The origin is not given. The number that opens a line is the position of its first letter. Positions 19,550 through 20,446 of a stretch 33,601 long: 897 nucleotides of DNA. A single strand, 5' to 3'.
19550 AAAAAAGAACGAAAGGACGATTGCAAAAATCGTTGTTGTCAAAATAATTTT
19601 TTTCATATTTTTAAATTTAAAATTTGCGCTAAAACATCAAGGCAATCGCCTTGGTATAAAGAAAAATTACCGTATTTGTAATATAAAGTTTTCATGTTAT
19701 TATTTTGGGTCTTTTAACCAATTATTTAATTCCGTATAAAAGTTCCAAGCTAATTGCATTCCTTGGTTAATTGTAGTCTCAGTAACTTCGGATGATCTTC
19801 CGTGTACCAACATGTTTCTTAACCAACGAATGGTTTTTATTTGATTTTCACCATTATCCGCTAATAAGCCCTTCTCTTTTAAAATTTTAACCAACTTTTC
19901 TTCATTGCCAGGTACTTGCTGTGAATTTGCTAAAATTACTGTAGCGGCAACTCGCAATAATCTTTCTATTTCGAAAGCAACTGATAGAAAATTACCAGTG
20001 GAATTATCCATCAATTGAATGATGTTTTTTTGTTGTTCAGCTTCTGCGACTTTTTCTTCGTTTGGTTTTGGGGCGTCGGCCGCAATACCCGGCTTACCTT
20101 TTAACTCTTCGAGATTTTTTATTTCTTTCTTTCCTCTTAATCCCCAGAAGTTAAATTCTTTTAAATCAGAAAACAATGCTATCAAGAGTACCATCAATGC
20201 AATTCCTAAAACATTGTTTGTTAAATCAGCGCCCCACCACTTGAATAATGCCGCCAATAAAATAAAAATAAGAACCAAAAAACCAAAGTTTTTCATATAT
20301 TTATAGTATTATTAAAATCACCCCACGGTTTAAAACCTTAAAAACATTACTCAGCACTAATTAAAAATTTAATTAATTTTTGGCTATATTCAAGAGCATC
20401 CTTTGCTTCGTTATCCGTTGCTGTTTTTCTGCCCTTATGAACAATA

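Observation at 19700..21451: Three-gene module with two different Rx4H (HEPN-motif) proteins, one membrane-anchored, plus a small acidic upstream ORF: candidate undescribed defence or abortive-infection system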

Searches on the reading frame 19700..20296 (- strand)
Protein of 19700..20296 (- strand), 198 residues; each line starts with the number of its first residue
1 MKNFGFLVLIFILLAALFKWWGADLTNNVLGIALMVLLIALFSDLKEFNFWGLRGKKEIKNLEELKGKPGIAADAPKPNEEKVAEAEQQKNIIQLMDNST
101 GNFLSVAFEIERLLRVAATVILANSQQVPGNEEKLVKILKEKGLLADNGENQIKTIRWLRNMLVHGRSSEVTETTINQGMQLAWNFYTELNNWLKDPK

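Call 3: search_protein_families(library=pfam, proteins=[window:19700-20296:-], max_evalue=1)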
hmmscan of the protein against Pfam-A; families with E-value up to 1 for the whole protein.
window:19700-20296:- (198 aa): 6 families
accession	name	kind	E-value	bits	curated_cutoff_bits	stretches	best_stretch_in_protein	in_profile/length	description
PF01934.22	HepT-like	-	2.5e-06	27.6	23.5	1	110-166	38-93/120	Ribonuclease HepT-like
PF20185.3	DUF6548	-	0.0038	17.5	27.3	1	151-191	50-90/164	Family of unknown function (DUF6548)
PF13643.11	DUF4145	-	0.018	15.5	23.1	1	135-181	40-85/88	Domain of unknown function (DUF4145)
PF11808.13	PhoR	-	0.019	15.8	27.1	1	7-57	8-56/86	Phosphate regulon sensor protein PhoR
PF21408.2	MTR4-like_stalk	-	0.061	14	24.2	0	124-163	13-52/64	Exosome RNA helicase MTR4-like, stalk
PF18735.6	HEPN_RiboL-PSP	-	0.063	13.6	28.4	1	133-195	123-190/191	RiboL-PSP-HEPN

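Call 4: search_protein_families(library=padloc, proteins=[window:19700-20296:-], max_evalue=1)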
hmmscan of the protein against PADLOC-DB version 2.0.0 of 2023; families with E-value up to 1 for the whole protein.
window:19700-20296:- (198 aa): 3 families
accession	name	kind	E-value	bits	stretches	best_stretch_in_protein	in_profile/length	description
PDLC01974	CARF_m10--CARF_HEPN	-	0.0038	14.4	1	80-180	337-425/476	-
PDLC04374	PDC-M05B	-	0.0085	14.3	1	113-196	54-140/146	-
PDLC01825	CARF2--CARF_HEPN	-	0.019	11.9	1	141-194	334-377/382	-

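Call 5: search_protein_families(library=ncbifam, proteins=[window:19700-20296:-], max_evalue=1)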
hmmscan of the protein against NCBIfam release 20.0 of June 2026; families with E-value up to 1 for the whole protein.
window:19700-20296:- (198 aa): 1 family
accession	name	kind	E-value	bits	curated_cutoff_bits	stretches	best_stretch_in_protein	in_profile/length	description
NF047751.1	HepT_toxin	equivalog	3.4e-05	23.7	60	1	106-165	37-96/120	type VII toxin-antitoxin system HepT family RNase toxin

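Call 11: find_homologous_proteins(query=window:19700-20296:-, max_evalue=0.001)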
Query window:19700-20296:- (198 aa): 78 proteins with E <= 0.001 among 347 candidates.
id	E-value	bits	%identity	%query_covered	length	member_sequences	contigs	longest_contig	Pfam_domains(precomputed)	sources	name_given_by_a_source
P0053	3.2e-123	427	100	100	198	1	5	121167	PF01934.23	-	-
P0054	2.2e-69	251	60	100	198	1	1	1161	-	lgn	-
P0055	4.2e-67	244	58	97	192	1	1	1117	-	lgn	-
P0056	1.4e-66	242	56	100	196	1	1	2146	-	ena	-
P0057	2.0e-66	241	56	100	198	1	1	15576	-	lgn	-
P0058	2.3e-66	241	57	100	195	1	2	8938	-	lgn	-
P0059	1.0e-65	239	56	100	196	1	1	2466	-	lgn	-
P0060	2.9e-63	231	59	100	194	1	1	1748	-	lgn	-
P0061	4.7e-63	230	56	100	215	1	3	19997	-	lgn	-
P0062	8.6e-62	226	57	98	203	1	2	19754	-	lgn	-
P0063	3.5e-57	211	54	98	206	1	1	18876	-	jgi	jgi:uncharacterized protein YutE (UPF0331/DUF86 family)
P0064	4.4e-57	211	54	98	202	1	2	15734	-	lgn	-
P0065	1.2e-56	209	53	98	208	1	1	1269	-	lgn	-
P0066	3.0e-54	202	56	95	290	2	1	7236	-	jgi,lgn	jgi:hypothetical protein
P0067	3.9e-54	201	51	98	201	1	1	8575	-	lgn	-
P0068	5.0e-54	201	52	98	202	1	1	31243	PF01934.23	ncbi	-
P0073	5.1e-53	198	48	100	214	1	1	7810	PF01934.23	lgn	-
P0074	6.4e-53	197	53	98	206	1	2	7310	PF01934.23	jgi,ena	-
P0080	3.3e-51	192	47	98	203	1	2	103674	-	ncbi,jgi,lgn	ncbi:MAG: hypothetical protein RI947_1565 [Candidatus Parcubacteria bacterium]|jgi:uncharacterized p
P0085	1.6e-50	190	51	99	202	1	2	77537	-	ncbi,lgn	-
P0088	3.0e-48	182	50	96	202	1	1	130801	-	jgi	jgi:hypothetical protein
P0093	4.0e-46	175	47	98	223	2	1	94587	-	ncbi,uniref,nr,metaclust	ncbi:hypothetical protein A2960_05190 [Candidatus Gottesmanbacteria bacterium RIFCSPLOWO2_01_FULL_39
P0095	1.4e-45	173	51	81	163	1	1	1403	PF01934.23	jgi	jgi:uncharacterized protein YutE (UPF0331/DUF86 family)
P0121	5.9e-27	113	36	99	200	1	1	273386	-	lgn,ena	-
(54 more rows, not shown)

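Call 25: find_encoding_contigs(protein=P0080, flank=4000, max_places=2)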
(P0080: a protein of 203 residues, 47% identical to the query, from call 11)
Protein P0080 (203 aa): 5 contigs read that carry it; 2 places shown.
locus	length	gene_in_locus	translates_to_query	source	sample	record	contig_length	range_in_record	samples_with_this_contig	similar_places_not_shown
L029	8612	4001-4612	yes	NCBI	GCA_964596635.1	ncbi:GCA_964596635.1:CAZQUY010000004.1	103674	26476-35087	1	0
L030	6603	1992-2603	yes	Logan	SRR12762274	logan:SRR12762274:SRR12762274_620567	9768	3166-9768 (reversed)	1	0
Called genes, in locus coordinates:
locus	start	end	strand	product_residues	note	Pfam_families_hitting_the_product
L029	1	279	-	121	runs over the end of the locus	-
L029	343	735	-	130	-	-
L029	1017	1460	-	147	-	-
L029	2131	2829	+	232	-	-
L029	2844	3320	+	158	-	-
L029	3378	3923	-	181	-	-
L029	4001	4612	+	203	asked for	-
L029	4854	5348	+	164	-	-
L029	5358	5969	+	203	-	-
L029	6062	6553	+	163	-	PF00383:dCMP_cyt_deam_1, PF14437:MafB19-deam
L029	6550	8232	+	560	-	-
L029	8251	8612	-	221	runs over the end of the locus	PF00834:Ribul_P_3_epim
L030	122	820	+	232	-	-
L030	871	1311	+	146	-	-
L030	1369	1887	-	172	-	-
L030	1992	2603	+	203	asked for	-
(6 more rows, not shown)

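Call 26: find_encoding_contigs(protein=P0093, flank=4000, max_places=2)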
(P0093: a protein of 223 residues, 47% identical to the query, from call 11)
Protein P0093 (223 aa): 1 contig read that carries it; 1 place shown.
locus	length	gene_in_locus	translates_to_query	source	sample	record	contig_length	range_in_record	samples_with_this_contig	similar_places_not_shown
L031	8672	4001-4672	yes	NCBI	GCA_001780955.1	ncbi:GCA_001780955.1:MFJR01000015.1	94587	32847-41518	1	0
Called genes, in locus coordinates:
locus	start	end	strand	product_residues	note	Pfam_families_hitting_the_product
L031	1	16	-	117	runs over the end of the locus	-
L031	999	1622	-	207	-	-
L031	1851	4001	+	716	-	PF01555:N6_N4_Mtase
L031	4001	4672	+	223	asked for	-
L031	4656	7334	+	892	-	PF04851:ResIII, PF19778:RE_endonuc (weak)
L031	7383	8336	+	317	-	-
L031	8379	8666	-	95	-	-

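Call 27: find_encoding_contigs(protein=P0053, flank=10000, max_places=5)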
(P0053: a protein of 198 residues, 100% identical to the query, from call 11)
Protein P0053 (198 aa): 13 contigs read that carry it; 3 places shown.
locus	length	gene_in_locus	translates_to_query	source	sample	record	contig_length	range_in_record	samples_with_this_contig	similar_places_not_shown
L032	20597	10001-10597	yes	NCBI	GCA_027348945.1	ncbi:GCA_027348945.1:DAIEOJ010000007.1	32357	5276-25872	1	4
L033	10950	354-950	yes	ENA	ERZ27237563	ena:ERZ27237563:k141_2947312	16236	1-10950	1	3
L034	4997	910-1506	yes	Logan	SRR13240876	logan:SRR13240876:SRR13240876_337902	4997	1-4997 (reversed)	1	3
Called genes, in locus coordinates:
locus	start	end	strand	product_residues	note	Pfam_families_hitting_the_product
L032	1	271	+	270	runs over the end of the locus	PF01193:RNA_pol_L, PF01000:RNA_pol_A_bac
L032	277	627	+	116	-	PF01196:Ribosomal_L17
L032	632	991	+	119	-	PF00572:Ribosomal_L13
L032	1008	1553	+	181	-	PF00380:Ribosomal_S9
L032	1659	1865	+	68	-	-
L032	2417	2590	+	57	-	-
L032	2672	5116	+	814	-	PF00580:UvrD-helicase, PF13245:AAA_19, PF13361:UvrD_C, PF01612:DNA_pol_A_exo1 (faint), PF00929:RNase_T, PF01443:Viral_helicase1 (weak), PF13538:UvrD_C_2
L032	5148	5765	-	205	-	-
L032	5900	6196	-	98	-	-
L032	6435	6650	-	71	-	-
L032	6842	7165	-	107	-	-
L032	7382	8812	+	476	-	PF01943:Polysacc_synt, PF13440:Polysacc_synt_3, PF01554:MatE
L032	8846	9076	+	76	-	-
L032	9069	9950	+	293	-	-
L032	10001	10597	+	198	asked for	PF01934:HepT-like (weak)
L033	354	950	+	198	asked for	PF01934:HepT-like (weak)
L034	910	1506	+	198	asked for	PF01934:HepT-like (weak)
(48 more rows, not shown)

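Call 47: find_related_loci(query=A5, collection=viral_contigs, flank=5000)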
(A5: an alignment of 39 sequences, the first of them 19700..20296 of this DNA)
Query A5 (198 aa) in viral_contigs; peptide patterns used: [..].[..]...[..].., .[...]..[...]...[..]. (x = any residue, [..] = any of these).
27 stretches matched a pattern, but none encodes a relative of the query by tblastn (E <= 1e-3).

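Call 49: find_encoding_contigs(protein=P0088, flank=4000, max_places=1)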
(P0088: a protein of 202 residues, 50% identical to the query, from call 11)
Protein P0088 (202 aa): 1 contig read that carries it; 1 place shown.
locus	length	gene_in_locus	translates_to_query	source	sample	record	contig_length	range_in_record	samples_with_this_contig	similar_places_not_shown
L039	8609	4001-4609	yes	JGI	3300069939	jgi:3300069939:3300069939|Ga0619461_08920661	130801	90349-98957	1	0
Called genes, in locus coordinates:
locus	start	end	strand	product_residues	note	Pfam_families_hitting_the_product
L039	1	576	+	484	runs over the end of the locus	PF01547:SBP_bac_1, PF13416:SBP_bac_8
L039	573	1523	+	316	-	-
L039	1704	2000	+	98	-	PF00166:Cpn10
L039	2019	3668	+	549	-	PF00118:Cpn60_TCP1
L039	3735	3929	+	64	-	-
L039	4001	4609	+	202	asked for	-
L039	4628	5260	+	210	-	PF01209:Ubie_methyltran (weak), PF03848:TehB (weak), PF13489:Methyltransf_23, PF13847:Methyltransf_31, PF13649:Methyltransf_25, PF08241:Methyltransf_11, PF08242:Methyltransf_12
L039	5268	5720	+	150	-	PF00293:NUDIX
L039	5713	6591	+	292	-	PF12146:Hydrolase_4 (weak), PF00561:Abhydrolase_1 (weak), PF08538:DUF1749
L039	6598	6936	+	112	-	PF03091:CutA1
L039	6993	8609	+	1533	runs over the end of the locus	-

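Call 50: find_encoding_contigs(protein=P0121, flank=4000, max_places=1)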
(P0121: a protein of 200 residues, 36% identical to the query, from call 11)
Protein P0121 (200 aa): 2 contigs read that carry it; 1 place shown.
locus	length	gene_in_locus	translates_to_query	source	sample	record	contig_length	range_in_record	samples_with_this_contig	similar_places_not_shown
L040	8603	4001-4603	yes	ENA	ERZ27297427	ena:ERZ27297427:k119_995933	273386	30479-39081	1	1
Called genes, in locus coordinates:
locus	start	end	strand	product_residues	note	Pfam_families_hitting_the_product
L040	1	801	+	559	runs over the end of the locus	PF02366:PMT (weak), PF13231:PMT_2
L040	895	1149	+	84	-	PF01541:GIY-YIG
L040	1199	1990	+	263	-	PF01520:Amidase_3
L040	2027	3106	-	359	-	PF00188:CAP (faint)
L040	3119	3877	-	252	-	PF07786:HGSNAT_cat, PF01757:Acyl_transf_3 (faint)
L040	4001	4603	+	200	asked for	-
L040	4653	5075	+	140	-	PF08570:DUF1761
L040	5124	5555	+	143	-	PF04002:RadC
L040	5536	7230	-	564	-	PF02518:HATPase_c, PF13589:HATPase_c_3, PF01119:DNA_mis_repair, PF08676:MutL_C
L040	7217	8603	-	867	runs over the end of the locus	PF01624:MutS_I, PF05188:MutS_II, PF05192:MutS_III, PF05190:MutS_IV, PF00488:MutS_V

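Call 51: find_encoding_contigs(protein=P0085, flank=4000, max_places=1)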
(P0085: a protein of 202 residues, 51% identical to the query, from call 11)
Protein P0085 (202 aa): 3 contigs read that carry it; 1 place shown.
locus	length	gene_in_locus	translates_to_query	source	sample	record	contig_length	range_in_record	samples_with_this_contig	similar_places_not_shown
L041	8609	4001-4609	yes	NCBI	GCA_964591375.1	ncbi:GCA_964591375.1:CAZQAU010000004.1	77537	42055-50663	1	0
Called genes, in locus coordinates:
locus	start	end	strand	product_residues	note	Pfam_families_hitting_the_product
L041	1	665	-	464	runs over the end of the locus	-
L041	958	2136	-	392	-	-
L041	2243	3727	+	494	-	PF14010:PEPcase_2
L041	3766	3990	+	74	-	-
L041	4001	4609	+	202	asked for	-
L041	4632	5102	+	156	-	PF00383:dCMP_cyt_deam_1, PF14437:MafB19-deam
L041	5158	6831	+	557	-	-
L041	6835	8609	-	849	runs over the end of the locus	PF13620:CarboxypepD_reg, PF13715:CarbopepD_reg_2 (faint)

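Call 83: search_protein_families(library=phrogs, proteins=[window:19700-20296:-], max_evalue=0.1)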
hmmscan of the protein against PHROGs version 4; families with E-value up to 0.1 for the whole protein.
window:19700-20296:- (198 aa): 0 families

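Call 84: search_solved_structures(query=A5, max_evalue=1, show_alignments=1)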
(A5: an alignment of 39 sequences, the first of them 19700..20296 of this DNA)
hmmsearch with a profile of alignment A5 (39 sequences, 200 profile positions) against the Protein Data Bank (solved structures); distinct sequences matched with E-value up to 1: 1.
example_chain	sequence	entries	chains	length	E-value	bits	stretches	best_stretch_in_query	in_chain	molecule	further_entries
2ztt_B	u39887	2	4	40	0.49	13.1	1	152-183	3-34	Polymerase basic protein 2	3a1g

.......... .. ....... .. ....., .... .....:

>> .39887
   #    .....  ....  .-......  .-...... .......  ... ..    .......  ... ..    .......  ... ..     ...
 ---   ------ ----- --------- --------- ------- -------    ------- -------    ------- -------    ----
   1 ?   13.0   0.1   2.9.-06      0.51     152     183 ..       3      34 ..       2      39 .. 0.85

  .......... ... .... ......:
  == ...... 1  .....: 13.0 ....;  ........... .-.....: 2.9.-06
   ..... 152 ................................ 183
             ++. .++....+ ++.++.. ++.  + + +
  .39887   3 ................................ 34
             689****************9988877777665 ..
